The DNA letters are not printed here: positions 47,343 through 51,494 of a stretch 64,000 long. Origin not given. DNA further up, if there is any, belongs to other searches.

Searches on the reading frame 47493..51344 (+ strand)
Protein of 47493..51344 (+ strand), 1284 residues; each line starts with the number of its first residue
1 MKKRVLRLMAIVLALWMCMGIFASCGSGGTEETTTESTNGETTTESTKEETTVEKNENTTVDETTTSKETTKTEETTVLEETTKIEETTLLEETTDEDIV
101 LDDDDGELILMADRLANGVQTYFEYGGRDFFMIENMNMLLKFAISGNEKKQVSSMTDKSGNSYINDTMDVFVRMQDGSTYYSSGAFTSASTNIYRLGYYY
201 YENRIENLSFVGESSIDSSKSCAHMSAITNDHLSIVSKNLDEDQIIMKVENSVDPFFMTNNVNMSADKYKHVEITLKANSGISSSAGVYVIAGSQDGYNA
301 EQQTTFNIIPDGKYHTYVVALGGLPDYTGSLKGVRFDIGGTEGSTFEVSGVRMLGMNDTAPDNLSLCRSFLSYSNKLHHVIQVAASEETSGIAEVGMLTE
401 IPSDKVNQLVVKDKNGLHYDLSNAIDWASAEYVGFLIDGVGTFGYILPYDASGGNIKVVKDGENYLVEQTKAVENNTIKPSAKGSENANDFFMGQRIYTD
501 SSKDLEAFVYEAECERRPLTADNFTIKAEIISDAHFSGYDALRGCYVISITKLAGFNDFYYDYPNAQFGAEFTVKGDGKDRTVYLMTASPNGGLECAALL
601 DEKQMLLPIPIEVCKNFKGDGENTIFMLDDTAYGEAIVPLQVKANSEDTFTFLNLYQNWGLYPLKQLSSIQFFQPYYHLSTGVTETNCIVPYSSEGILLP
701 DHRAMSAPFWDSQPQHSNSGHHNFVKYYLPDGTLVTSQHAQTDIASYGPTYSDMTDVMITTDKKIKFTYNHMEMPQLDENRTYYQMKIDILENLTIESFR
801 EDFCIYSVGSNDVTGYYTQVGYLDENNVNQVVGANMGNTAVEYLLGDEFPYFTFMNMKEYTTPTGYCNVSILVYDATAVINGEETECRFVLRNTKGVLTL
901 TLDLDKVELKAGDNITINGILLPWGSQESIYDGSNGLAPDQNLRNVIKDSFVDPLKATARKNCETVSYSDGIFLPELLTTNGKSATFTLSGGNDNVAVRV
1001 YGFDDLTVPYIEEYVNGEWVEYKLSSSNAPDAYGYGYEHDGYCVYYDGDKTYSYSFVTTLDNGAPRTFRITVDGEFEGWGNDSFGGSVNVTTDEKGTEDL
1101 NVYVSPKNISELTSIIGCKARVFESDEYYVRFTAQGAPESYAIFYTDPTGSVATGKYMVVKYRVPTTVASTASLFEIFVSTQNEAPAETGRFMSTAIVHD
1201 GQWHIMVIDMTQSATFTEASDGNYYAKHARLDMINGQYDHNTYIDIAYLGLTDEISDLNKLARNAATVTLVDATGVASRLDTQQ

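Call 10: search_protein_families(library=pfam, proteins=[window:47493-51344:+], max_evalue=0.01)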
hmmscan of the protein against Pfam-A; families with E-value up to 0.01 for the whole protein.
window:47493-51344:+ (1284 aa): 0 families

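Call 42: search_protein_families(library=ncbifam, proteins=[window:47493-51344:+], max_evalue=1)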
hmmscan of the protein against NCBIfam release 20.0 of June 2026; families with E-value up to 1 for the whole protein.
window:47493-51344:+ (1284 aa): 8 families
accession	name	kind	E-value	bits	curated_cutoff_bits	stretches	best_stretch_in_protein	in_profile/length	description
NF000187.3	BlaMIR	exception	0.0071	15.5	882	1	619-660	118-159/381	MIR family cephalosporin-hydrolyzing class C beta-lactamase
NF058595.1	invert_tail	domain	0.024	14.9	37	1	3-40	50-85/113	lipo-invert putative C-terminal anchoring domain-containing protein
NF041666.1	ampC_Ecan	exception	0.044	12.6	860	1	619-660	118-159/381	CMY2-MIR-ACT-EC family cephalosporin-hydrolyzing class C beta-lactamase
NF000385.4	blaACT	exception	0.061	12.3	810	1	618-660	117-159/380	ACT family cephalosporin-hydrolyzing class C beta-lactamase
NF053819.1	EF0750_LPXTG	subfamily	0.074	13.6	47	1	1-71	1-64/105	EF2685/EF0750 family sortase-dependent surface protein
NF050142.1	PG1828_fam_lipo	equivalog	0.077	13.7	50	0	1-62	1-56/59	PG1828 family lipoprotein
NF041057.1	Rcas_1661_fam_Se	equivalog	0.12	11.9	190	1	16-84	3-70/247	Rcas_1661 family thioredoxin-like (seleno)lipoprotein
TIGR02543.1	List_Bact_rpt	repeat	0.13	12.6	20.95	1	1076-1103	8-37/44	TIGR02543 family repeat protein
